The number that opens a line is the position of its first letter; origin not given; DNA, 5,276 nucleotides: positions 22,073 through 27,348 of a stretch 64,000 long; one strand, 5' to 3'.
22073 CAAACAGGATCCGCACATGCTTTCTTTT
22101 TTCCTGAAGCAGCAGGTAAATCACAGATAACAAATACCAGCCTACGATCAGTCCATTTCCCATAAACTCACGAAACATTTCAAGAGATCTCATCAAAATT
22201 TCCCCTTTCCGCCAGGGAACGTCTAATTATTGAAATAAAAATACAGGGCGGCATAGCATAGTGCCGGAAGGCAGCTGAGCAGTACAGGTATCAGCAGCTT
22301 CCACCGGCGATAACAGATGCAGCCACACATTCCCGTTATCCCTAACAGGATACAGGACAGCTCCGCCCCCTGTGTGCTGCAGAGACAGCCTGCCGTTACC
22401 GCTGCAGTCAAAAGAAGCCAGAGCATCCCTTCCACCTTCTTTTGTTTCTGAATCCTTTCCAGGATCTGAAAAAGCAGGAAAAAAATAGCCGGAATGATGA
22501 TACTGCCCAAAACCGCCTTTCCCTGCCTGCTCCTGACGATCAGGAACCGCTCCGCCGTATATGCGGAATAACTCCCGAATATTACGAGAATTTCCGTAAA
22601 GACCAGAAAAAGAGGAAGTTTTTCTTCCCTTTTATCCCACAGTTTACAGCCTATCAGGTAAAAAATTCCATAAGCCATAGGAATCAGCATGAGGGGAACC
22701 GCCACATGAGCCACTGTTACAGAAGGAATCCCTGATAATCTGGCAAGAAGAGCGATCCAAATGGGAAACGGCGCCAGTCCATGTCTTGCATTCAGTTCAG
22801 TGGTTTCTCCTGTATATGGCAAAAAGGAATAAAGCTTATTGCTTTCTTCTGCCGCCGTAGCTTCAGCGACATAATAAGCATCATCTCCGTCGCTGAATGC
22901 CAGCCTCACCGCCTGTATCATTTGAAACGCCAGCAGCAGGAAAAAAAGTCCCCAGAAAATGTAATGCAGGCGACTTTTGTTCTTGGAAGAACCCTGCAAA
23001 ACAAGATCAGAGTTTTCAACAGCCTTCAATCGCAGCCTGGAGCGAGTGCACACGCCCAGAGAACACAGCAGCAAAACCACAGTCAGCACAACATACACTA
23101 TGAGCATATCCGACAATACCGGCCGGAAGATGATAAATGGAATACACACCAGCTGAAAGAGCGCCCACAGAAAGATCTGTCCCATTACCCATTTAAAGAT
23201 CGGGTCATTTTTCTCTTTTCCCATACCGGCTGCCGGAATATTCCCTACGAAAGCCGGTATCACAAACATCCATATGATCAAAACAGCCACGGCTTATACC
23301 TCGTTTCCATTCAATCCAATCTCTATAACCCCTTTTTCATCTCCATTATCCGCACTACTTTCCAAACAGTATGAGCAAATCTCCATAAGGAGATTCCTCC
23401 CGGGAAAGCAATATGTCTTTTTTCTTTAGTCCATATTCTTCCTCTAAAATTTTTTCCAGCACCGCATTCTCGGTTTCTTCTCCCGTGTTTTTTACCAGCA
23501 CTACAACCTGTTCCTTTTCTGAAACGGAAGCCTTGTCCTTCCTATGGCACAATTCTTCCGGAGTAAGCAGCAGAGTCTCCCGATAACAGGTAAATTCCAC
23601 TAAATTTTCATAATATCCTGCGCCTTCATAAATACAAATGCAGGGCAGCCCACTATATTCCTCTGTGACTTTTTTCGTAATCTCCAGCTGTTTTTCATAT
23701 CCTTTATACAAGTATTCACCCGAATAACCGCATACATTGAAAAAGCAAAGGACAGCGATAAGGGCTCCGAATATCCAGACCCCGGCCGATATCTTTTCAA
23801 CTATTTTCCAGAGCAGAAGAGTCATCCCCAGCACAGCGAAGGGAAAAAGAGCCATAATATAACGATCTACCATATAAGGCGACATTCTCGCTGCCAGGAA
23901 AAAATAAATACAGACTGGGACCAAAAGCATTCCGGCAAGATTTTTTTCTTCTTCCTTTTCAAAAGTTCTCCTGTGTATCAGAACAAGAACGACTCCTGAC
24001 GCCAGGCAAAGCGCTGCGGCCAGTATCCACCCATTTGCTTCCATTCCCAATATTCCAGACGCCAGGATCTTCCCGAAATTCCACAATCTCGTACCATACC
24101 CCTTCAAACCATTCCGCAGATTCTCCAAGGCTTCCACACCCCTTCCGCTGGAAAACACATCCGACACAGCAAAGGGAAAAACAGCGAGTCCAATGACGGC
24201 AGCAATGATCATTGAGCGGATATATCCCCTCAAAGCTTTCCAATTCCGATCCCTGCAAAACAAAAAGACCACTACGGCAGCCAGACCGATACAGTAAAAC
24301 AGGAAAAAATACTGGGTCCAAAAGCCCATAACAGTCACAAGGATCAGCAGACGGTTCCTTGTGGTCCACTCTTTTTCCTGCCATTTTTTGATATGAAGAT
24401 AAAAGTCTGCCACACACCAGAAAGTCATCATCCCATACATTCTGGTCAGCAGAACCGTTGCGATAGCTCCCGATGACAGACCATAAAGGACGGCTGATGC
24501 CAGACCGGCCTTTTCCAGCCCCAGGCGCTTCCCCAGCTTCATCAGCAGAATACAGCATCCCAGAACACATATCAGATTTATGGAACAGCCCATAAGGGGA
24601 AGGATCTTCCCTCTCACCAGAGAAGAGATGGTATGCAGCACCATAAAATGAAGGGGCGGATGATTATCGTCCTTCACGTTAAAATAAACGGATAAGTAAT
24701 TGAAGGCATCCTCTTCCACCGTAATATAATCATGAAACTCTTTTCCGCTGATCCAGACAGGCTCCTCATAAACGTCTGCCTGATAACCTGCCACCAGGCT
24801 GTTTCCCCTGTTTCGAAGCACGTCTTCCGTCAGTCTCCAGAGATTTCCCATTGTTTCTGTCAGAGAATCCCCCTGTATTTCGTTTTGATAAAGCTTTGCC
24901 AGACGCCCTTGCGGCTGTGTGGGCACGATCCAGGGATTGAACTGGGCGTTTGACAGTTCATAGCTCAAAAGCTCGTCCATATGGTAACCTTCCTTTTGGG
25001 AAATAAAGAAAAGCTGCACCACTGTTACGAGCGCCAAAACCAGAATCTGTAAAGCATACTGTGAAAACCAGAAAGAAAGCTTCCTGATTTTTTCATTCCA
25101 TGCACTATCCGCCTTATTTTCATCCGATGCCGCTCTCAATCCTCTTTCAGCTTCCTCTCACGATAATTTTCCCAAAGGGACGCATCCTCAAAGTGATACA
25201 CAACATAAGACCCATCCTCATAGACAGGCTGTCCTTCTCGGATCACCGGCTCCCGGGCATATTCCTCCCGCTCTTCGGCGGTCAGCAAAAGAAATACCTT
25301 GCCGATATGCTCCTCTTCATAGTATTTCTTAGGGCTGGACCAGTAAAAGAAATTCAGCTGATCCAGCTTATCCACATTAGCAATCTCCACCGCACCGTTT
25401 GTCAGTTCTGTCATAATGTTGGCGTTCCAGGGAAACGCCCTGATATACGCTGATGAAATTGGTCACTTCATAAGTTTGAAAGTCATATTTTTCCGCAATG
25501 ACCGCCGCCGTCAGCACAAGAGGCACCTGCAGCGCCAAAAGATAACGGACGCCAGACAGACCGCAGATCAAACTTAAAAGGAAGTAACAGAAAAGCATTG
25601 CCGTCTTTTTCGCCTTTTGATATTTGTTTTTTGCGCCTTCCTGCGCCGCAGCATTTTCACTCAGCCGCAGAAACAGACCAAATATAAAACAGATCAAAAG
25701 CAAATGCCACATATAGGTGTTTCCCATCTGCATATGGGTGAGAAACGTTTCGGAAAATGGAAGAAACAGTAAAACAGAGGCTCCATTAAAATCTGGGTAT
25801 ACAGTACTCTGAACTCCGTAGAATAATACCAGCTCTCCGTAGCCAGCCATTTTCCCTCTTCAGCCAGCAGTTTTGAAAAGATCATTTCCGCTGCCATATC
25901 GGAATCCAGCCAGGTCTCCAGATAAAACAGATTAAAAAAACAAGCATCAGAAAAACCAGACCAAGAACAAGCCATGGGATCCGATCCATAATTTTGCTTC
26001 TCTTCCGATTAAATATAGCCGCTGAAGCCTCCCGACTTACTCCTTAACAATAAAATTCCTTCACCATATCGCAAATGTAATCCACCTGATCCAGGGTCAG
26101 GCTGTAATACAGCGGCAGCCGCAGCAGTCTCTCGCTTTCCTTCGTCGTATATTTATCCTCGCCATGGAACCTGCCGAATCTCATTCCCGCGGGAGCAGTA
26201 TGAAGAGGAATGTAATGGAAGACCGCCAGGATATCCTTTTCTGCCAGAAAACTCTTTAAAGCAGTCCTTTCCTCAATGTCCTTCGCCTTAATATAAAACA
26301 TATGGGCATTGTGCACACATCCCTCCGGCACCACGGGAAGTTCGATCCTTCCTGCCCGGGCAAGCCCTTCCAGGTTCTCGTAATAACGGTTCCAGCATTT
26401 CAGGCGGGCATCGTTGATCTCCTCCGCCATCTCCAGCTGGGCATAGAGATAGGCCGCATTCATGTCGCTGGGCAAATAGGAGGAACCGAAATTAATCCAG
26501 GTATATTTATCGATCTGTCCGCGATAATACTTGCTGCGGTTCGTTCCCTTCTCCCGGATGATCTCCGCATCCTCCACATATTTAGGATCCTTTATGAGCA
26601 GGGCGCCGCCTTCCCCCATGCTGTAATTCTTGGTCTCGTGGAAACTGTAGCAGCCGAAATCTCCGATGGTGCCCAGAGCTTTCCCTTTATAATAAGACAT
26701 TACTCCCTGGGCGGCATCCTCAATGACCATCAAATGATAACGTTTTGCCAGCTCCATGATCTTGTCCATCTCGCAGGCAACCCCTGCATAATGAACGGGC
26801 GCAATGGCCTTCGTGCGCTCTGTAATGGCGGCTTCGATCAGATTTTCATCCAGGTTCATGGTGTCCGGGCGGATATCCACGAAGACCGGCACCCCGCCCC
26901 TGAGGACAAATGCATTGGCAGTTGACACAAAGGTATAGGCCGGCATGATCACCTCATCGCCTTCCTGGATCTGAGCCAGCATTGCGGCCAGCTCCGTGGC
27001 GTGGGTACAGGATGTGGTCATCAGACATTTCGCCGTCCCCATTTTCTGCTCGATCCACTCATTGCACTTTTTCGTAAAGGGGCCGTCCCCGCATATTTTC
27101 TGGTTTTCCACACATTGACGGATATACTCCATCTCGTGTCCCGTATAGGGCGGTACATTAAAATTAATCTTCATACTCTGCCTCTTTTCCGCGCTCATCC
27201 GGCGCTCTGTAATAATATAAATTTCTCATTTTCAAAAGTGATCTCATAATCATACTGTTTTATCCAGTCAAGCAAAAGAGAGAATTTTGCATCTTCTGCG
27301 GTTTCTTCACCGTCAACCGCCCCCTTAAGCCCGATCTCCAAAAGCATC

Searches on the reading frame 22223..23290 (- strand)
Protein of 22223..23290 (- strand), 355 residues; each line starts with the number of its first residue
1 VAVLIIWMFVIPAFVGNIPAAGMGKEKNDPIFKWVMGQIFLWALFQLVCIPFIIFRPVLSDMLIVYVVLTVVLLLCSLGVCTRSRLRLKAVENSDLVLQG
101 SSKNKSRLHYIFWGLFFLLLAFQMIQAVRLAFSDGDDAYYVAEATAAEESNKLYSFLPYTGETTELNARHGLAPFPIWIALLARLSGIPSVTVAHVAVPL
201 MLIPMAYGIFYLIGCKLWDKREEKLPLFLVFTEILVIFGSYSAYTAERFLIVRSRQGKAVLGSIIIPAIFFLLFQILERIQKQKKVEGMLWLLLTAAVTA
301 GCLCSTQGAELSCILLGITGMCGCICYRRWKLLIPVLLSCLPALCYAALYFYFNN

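Call 10: search_protein_families(library=ncbifam, proteins=[window:22223-23290:-], max_evalue=0.00001)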
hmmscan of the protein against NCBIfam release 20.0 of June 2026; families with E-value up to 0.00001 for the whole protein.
window:22223-23290:- (355 aa): 0 families

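Call 11: search_protein_families(library=pfam, proteins=[window:22223-23290:-], max_evalue=0.00001)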
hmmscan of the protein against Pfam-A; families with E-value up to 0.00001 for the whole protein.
window:22223-23290:- (355 aa): 1 family
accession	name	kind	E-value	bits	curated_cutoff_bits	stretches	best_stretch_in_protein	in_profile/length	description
PF19554.4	DUF6077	-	5.8e-102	341.5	27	1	3-352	7-352/354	Family of unknown function (DUF6077)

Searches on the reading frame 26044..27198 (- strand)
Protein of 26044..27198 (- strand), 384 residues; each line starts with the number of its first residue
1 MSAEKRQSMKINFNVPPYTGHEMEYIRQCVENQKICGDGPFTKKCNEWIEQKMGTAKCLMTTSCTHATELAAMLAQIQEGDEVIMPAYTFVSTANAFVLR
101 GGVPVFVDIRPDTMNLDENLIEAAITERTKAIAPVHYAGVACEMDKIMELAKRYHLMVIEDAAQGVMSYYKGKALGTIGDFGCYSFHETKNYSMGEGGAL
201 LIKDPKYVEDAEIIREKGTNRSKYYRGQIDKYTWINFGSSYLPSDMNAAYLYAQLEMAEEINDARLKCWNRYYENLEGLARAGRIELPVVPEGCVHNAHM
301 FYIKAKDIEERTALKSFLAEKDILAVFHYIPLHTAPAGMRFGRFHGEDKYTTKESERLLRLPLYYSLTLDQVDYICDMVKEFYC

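Call 10: search_protein_families(library=ncbifam, proteins=[window:26044-27198:-], max_evalue=0.00001)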
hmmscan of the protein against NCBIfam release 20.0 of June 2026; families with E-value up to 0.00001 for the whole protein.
window:26044-27198:- (384 aa): 21 families
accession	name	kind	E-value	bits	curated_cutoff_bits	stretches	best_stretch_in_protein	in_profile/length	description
NF008687.0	PRK11706.1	equivalog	6.5e-192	637.3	375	1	10-383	1-374/375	dTDP-4-amino-4,6-dideoxygalactose transaminase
TIGR02379.1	ECA_wecE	subfamily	2.7e-189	628.7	434.85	1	11-383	2-375/376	dTDP-4-amino-4,6-dideoxy-D-glucose transaminase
TIGR03588.1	PseC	equivalog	9.7e-58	195.9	423.5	1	33-381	23-378/380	UDP-4-amino-4,6-dideoxy-N-acetyl-beta-L-altrosamine transaminase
NF008658.2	PRK11658.1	equivalog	1.4e-55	188.5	631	1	13-381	7-375/379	UDP-4-amino-4-deoxy-L-arabinose aminotransferase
TIGR04181.1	NHT_00031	hypoth_equivalog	6.4e-52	176.6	420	1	11-362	1-357/359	LegC family aminotransferase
NF011936.0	PRK15407.1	equivalog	1.2e-42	146.2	423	1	38-382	63-435/440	lipopolysaccharide biosynthesis protein RfbH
TIGR04427.1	PLP_DesI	equivalog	1.5e-36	126.4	650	1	26-380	38-380/390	dTDP-4-dehydro-6-deoxyglucose aminotransferase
NF005816.0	PRK07682.1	equivalog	1.1e-11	44.1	620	1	58-169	93-210/390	aminotransferase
NF004975.0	PRK06348.1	equivalog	7.3e-10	38.4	549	1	50-171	84-211/384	pyridoxal phosphate-dependent aminotransferase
NF005817.0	PRK07683.1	equivalog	7.5e-10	38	575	1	57-167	91-206/387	aminotransferase A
NF006488.0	PRK08912.1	equivalog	1.1e-09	37.8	498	1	47-161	78-198/387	aminotransferase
NF004621.0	PRK05957.1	equivalog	7.2e-09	34.9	498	1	52-169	85-207/389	pyridoxal phosphate-dependent aminotransferase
NF041364.1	GntC_guanitoxin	equivalog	2.6e-08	33.2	415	1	57-169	62-181/356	guanitoxin biosynthesis PLP-dependent (S)-gamma-hydroxy-L-arginine cyclodehydratase GntC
NF006569.0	PRK09082.1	subfamily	3.3e-07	29.7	420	1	51-161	86-202/386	methionine aminotransferase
NF006230.0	PRK08363.1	equivalog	8.5e-07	28.1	534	1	46-170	84-214/398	alanine aminotransferase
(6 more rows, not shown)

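Call 11: search_protein_families(library=pfam, proteins=[window:26044-27198:-], max_evalue=0.00001)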
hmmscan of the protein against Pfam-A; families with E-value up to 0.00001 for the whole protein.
window:26044-27198:- (384 aa): 3 families
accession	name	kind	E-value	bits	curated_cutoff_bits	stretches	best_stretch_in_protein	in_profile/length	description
PF01041.23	DegT_DnrJ_EryC1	-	1.8e-89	300.9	19.8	1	21-379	6-359/360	DegT/DnrJ/EryC1/StrS aminotransferase family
PF00155.27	Aminotran_1_2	-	1.2e-09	38.2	19.7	1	43-170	45-194/361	Aminotransferase class I and II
PF00266.25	Aminotran_5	-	1e-06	28.4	21.5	1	55-168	61-182/371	Aminotransferase class-V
